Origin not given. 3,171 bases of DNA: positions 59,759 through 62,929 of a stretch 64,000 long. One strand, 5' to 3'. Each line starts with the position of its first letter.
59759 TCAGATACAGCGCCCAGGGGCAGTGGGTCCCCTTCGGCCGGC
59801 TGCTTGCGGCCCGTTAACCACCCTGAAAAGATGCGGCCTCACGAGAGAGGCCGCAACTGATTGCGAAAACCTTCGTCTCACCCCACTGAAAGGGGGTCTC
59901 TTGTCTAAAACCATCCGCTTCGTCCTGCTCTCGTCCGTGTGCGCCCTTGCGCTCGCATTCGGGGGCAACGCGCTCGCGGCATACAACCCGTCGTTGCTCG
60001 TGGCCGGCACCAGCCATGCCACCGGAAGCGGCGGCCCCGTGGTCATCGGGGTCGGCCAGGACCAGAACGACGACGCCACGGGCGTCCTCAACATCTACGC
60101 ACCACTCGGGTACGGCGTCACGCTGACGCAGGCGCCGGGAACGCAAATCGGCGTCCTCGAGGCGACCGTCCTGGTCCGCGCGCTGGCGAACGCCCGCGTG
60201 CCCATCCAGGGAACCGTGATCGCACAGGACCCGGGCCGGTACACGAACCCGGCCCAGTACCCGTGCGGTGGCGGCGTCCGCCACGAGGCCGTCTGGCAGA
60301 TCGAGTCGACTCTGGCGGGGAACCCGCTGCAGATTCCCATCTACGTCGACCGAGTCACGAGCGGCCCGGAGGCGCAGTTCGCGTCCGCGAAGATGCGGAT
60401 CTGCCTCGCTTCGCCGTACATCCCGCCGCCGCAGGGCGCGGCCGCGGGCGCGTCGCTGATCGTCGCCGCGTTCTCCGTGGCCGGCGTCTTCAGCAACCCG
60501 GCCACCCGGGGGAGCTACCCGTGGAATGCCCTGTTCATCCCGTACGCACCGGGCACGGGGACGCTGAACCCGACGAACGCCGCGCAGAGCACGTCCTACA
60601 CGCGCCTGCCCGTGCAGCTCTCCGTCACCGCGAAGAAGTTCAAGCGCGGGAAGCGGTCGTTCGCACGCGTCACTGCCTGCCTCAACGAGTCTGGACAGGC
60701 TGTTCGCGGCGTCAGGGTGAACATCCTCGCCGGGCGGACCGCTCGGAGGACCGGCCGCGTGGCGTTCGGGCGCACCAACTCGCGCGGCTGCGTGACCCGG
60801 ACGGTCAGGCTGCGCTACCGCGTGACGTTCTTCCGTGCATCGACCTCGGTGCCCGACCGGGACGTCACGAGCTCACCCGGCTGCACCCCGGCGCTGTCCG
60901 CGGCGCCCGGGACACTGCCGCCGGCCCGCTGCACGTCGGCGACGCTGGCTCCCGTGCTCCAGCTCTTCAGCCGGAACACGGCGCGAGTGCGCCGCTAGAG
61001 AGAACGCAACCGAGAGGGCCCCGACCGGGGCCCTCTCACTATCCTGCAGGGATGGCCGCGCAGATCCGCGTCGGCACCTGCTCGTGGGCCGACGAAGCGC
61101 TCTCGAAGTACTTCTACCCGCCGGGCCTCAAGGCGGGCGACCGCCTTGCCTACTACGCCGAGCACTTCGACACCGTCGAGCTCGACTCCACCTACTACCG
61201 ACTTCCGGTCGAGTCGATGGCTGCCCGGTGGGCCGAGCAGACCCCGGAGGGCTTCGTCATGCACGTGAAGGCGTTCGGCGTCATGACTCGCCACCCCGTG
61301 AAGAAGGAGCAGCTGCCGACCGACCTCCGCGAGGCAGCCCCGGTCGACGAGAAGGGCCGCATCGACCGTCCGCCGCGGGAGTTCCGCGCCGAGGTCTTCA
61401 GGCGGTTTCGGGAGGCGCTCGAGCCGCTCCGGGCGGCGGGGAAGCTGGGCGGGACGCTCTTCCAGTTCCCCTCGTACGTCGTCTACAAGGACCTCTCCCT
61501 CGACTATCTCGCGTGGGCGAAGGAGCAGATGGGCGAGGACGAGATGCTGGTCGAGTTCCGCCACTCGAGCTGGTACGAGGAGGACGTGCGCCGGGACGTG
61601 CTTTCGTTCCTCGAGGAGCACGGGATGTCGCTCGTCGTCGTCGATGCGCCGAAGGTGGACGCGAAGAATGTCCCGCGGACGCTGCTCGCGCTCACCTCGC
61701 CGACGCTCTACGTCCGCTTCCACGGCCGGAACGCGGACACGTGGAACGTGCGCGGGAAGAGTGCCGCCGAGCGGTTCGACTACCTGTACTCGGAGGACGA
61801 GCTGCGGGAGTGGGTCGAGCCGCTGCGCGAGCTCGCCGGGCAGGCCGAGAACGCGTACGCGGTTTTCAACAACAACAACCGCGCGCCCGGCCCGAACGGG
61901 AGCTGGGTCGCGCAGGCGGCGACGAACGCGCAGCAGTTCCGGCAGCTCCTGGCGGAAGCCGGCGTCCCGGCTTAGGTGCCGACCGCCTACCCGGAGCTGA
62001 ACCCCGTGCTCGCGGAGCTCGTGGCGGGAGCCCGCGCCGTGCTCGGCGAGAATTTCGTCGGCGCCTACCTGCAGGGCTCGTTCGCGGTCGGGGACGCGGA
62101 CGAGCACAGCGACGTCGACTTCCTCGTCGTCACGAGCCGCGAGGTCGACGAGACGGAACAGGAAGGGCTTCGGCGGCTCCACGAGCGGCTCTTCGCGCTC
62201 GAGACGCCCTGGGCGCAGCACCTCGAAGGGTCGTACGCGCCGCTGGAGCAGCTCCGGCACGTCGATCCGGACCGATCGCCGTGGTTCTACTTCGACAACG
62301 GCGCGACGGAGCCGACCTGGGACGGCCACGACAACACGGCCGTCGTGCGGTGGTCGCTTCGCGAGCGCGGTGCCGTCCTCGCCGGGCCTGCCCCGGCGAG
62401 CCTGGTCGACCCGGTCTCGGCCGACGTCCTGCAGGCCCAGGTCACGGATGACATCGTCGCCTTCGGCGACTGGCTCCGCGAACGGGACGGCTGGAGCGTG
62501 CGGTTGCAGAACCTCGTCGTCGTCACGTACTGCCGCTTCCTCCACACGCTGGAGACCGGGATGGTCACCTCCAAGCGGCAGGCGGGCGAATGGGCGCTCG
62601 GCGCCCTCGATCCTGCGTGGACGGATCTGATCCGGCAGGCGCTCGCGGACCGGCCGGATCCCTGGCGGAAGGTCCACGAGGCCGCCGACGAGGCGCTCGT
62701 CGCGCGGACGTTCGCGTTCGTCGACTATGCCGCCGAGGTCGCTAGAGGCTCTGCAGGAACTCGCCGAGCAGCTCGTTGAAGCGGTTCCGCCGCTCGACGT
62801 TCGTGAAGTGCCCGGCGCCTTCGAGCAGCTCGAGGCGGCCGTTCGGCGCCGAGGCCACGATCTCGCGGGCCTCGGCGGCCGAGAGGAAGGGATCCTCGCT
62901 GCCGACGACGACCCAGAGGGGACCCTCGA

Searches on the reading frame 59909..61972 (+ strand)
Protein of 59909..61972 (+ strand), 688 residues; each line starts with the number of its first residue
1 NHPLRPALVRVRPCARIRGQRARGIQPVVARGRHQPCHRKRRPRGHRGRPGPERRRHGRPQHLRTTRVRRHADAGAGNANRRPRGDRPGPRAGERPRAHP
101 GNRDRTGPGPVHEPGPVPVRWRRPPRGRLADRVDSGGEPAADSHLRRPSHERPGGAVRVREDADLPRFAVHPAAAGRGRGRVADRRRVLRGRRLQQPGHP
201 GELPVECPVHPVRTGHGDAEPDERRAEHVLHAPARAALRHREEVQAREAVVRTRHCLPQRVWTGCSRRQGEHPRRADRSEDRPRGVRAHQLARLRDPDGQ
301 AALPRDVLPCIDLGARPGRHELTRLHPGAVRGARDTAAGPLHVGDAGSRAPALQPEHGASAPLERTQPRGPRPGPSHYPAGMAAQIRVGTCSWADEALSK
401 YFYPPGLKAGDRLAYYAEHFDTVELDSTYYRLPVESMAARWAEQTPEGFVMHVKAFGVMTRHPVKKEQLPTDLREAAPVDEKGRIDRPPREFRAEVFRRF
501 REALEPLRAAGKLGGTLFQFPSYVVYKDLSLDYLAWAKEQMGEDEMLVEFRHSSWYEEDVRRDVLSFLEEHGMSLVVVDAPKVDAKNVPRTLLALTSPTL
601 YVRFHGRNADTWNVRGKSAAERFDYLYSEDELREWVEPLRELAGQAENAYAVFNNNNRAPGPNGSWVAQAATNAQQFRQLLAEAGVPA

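Call 75: search_protein_families(library=pfam, proteins=[window:59909-61972:+], max_evalue=0.0001)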
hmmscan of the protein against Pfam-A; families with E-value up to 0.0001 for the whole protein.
window:59909-61972:+ (688 aa): 1 family
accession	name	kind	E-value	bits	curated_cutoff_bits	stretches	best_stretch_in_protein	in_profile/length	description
PF01904.24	DUF72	-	5.9e-58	196.9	25.3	1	403-660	1-206/217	Protein of unknown function DUF72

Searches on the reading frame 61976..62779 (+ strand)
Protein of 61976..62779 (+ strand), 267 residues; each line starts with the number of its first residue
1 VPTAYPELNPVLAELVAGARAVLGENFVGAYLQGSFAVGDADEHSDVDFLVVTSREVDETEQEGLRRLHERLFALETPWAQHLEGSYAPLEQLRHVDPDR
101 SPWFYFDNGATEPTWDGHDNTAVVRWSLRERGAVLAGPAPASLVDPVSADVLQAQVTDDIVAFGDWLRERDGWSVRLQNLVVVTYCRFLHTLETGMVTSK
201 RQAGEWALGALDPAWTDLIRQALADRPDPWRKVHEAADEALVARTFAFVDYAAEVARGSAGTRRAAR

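Call 69: search_protein_families(library=pfam, proteins=[window:61976-62779:+], max_evalue=0.0001)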
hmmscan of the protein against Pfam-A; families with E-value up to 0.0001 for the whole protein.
window:61976-62779:+ (267 aa): 3 families
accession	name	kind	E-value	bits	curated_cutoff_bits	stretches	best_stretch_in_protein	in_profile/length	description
PF13427.11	AadA_C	-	3.9e-11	43.5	22.2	1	143-228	2-80/103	Aminoglycoside adenylyltransferase, C-terminal domain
PF01909.29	NTP_transf_2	-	7.6e-07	29.9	21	1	29-70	16-56/93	Nucleotidyltransferase domain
PF18765.7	Polbeta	-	2.8e-05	24.6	26.9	1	28-63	14-49/93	Polymerase beta, Nucleotidyltransferase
